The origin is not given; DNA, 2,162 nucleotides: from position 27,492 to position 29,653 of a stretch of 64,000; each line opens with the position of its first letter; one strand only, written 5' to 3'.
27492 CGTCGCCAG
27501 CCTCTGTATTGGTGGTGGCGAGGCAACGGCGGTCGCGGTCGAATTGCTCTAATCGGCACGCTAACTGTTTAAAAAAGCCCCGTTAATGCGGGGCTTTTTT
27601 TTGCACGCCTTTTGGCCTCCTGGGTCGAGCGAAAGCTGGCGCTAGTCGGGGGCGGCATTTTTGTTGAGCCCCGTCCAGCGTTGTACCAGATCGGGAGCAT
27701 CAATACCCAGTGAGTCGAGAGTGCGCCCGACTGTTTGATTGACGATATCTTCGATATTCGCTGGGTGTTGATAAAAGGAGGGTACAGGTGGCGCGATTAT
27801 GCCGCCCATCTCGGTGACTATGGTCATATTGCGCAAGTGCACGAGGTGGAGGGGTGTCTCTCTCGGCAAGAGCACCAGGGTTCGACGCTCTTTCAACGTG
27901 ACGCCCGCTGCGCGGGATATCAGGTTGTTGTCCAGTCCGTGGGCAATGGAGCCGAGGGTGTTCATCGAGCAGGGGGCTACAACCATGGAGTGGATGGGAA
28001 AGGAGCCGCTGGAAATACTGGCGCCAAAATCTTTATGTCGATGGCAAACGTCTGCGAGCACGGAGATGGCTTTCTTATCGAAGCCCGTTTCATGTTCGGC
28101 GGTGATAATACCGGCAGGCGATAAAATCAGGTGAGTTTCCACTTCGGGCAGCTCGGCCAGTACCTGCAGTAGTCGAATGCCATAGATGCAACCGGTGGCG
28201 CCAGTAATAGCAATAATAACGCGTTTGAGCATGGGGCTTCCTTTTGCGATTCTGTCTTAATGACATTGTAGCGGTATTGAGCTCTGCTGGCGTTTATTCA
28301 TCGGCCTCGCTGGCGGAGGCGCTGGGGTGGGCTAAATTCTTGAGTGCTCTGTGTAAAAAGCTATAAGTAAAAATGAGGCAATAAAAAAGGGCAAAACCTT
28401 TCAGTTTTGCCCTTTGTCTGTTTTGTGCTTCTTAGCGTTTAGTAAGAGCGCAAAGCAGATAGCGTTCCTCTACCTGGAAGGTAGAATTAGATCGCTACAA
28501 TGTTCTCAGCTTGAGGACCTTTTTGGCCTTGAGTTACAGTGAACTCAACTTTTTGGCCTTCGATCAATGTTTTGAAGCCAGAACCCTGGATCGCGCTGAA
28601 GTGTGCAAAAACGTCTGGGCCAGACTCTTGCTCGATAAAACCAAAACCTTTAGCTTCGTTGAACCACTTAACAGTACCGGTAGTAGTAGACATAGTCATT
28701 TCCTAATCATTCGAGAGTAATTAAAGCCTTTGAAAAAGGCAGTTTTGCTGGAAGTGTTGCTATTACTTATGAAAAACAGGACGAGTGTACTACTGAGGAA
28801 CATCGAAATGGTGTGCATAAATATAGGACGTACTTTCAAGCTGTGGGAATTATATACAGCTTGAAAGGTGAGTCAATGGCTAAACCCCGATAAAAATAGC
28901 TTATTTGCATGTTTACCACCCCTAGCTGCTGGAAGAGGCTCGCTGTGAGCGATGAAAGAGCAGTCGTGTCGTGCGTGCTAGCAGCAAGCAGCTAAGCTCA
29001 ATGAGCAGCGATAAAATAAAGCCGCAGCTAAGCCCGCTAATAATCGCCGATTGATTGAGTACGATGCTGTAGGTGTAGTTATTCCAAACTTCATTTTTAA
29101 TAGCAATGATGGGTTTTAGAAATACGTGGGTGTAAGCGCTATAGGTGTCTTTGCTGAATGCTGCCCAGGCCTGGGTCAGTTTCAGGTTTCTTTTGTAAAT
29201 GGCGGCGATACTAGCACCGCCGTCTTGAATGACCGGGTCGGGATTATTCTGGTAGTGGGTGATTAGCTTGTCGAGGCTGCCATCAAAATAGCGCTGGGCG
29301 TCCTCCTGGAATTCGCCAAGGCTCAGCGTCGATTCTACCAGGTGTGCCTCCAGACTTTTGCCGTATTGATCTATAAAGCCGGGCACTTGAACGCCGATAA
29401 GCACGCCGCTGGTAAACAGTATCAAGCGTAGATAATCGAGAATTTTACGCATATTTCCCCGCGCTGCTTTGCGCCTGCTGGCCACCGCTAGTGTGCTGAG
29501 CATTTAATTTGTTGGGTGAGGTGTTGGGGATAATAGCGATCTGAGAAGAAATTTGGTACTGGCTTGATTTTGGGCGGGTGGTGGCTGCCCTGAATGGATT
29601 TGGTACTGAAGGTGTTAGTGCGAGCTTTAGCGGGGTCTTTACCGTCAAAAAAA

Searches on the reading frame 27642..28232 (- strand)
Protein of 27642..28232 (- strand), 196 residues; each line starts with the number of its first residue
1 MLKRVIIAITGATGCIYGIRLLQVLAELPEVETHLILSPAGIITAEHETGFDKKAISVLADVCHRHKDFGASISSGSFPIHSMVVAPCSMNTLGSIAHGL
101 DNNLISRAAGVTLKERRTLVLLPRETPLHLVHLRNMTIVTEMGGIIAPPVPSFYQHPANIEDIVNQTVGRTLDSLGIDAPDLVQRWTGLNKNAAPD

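Call 82: search_protein_families(library=pfam, proteins=[window:27642-28232:-], max_evalue=0.001)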
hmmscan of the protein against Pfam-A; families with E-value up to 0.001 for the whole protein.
window:27642-28232:- (196 aa): 1 family
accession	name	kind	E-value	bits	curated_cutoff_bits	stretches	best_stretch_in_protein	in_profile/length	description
PF02441.25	Flavoprotein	-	5.3e-43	146.9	22.7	1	3-174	1-161/162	Flavoprotein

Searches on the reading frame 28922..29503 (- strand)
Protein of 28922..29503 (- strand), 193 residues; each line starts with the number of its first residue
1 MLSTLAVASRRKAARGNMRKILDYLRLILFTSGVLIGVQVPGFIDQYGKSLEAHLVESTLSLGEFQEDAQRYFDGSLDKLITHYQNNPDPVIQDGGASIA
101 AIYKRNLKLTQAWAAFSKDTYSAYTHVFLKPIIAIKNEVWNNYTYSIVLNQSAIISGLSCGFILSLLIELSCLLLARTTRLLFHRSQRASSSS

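Call 82: search_protein_families(library=pfam, proteins=[window:28922-29503:-], max_evalue=0.001)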
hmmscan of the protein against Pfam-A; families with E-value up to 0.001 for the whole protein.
window:28922-29503:- (193 aa): 1 family
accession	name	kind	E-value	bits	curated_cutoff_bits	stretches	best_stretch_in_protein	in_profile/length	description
PF11157.13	DUF2937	-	4.7e-50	170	25.3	1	21-180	1-161/162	Protein of unknown function (DUF2937)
